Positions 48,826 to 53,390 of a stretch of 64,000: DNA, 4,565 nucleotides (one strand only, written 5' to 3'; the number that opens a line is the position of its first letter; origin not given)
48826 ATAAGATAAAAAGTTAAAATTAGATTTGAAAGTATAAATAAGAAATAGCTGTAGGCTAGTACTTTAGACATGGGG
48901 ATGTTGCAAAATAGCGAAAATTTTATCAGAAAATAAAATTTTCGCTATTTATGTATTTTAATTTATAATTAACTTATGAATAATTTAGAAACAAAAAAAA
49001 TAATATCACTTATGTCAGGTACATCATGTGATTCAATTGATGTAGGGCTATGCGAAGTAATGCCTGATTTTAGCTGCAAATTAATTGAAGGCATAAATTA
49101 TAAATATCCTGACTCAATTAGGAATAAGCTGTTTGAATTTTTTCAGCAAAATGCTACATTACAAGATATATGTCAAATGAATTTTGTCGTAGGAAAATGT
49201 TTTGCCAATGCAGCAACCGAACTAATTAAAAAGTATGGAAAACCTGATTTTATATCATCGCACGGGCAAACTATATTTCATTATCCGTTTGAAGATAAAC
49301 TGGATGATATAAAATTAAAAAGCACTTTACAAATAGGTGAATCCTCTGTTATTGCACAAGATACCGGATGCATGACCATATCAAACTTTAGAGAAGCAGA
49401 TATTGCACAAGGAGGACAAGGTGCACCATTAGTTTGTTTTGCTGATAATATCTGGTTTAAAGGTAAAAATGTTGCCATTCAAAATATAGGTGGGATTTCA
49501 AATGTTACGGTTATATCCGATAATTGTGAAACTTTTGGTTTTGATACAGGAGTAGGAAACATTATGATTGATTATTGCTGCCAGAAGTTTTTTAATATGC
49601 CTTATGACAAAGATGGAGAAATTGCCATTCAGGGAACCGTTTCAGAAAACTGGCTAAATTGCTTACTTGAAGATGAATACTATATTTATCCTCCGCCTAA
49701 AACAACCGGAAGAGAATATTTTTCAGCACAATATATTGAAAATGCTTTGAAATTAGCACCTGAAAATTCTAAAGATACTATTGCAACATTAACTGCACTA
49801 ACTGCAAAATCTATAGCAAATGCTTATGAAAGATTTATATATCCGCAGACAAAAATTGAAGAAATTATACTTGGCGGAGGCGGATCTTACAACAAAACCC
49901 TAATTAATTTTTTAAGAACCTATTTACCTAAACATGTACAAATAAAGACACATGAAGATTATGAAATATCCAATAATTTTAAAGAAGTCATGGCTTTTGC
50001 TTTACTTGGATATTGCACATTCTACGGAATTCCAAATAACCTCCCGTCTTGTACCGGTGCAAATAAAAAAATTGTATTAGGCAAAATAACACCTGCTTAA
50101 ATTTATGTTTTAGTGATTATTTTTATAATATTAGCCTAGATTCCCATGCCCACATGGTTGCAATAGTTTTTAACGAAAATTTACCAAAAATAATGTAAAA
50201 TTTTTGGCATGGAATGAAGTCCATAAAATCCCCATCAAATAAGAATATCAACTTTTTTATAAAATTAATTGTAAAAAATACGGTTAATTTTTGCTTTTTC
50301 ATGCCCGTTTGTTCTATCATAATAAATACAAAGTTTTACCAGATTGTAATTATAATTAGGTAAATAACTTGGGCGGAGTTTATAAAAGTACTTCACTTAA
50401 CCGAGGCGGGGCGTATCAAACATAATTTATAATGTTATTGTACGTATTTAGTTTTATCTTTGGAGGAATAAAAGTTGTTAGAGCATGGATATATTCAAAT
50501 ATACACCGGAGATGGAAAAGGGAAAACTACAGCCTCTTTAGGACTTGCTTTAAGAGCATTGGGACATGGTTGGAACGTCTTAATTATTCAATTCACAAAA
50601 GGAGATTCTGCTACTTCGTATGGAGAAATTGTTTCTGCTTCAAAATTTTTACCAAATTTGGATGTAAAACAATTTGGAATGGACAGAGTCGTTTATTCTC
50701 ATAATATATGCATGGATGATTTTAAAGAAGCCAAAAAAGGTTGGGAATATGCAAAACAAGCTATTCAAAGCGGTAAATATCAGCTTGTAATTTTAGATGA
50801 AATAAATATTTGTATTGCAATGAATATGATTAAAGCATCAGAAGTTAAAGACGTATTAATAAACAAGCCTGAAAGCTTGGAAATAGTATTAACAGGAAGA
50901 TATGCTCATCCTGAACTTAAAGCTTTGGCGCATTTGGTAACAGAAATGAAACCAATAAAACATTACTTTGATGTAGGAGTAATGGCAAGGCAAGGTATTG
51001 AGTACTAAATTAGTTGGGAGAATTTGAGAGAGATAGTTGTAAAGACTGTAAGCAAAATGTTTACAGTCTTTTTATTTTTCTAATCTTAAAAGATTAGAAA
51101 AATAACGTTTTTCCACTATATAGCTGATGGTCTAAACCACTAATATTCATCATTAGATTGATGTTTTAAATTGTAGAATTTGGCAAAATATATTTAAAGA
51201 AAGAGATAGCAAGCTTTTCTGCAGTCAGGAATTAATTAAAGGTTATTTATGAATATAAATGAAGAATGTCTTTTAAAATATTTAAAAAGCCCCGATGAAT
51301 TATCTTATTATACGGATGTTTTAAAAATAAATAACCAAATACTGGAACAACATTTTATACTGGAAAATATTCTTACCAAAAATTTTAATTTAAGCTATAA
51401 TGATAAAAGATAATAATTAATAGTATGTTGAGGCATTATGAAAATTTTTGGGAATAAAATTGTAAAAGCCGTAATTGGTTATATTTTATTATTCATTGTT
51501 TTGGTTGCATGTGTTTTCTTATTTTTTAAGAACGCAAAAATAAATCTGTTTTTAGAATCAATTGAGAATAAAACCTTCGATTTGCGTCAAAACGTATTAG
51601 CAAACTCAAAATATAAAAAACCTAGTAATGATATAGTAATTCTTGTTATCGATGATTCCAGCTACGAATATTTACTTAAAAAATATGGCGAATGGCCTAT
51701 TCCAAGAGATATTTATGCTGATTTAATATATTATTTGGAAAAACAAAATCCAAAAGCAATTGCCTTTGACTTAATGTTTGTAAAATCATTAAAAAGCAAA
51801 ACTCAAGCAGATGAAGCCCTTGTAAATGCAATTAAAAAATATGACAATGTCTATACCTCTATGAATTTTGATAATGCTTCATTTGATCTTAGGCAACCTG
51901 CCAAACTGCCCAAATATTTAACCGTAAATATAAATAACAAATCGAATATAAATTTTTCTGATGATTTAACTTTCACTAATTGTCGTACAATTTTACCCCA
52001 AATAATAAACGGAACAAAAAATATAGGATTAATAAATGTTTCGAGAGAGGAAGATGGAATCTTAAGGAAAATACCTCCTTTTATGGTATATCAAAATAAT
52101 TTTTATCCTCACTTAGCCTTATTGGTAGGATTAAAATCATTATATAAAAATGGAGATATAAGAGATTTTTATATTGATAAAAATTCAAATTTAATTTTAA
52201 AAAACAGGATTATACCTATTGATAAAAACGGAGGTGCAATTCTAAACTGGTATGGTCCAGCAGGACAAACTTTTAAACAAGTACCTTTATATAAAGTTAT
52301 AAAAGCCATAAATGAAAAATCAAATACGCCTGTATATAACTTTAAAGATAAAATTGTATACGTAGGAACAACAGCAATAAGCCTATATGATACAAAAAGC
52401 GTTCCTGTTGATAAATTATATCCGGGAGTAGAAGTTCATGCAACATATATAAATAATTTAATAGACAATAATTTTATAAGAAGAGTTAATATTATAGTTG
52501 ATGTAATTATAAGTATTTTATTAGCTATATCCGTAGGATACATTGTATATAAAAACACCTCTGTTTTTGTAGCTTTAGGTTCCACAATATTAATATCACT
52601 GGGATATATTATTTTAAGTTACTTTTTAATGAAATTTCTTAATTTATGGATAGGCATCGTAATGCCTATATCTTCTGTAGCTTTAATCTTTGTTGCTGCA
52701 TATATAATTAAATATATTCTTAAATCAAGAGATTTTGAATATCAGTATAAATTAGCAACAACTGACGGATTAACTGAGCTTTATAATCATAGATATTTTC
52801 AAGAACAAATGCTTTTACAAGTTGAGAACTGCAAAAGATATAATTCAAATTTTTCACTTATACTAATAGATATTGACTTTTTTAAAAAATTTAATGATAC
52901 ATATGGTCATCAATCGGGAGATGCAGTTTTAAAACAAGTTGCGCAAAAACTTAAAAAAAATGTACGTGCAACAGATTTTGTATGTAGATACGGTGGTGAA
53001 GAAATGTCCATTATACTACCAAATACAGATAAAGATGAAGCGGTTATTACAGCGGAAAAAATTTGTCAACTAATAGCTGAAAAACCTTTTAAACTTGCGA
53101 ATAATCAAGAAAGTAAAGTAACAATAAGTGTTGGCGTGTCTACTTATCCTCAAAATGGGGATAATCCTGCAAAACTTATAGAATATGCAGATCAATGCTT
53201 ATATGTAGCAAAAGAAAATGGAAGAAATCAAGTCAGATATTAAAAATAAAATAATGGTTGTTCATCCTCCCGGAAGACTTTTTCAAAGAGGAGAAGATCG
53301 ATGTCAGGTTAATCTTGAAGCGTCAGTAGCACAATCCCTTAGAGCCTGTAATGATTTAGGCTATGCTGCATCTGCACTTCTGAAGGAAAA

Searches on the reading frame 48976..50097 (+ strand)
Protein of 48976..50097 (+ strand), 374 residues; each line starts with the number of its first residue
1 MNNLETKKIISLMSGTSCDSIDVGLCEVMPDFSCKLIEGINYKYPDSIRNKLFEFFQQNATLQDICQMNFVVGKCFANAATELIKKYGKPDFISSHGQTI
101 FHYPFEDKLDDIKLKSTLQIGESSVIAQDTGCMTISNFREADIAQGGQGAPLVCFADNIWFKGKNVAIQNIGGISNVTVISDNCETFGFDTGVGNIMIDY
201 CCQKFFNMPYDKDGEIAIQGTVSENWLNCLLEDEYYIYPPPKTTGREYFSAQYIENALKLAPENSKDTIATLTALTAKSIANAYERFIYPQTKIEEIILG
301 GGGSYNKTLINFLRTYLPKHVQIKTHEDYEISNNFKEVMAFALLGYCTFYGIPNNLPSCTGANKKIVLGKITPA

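Call 35: search_protein_families(library=pfam, proteins=[window:48976-50097:+], max_evalue=0.00001)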
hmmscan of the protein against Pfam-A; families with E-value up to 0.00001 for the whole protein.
window:48976-50097:+ (374 aa): 1 family
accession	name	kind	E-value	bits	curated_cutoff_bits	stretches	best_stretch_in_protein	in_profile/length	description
PF03702.20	AnmK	-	2.8e-93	313.4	24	1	8-373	2-366/367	Anhydro-N-acetylmuramic acid kinase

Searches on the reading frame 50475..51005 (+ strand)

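Call 45: search_protein_families(library=pfam, proteins=[window:50475-51005:+], max_evalue=0.001)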
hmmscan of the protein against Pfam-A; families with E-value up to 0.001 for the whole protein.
window:50475-51005:+ (177 aa): 1 family
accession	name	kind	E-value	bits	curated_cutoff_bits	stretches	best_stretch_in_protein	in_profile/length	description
PF02572.21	CobA_CobO_BtuR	-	6.1e-60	202.8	25.7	1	4-177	2-172/172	ATP:corrinoid adenosyltransferase BtuR/CobO/CobP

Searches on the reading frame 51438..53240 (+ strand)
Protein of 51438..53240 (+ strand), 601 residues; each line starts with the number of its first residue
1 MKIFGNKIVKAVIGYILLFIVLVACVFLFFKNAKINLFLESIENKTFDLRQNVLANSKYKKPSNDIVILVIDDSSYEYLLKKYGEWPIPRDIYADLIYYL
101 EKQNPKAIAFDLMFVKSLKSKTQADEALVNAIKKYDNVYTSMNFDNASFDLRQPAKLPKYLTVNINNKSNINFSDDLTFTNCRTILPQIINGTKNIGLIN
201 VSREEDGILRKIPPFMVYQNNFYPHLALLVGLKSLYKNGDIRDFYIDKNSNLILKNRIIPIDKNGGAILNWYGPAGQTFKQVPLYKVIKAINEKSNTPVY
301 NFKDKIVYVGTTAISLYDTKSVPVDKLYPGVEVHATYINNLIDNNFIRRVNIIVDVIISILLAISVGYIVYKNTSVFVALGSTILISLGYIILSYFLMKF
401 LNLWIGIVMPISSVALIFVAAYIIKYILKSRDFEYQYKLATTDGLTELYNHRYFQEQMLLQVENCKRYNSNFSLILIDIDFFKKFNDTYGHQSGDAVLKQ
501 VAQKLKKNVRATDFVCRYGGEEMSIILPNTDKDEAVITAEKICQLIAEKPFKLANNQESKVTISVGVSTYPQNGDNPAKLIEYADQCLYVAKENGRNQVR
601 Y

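Call 35: search_protein_families(library=pfam, proteins=[window:51438-53240:+], max_evalue=0.00001)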
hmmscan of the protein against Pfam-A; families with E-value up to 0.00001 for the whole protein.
window:51438-53240:+ (601 aa): 2 families
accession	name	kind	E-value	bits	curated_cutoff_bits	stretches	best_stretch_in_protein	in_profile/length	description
PF00990.26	GGDEF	-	2.4e-53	180.6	23.8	1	440-598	1-161/161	Diguanylate cyclase, GGDEF domain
PF05226.16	CHASE2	-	7.6e-53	180.1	26.3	1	23-367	4-255/257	CHASE2 domain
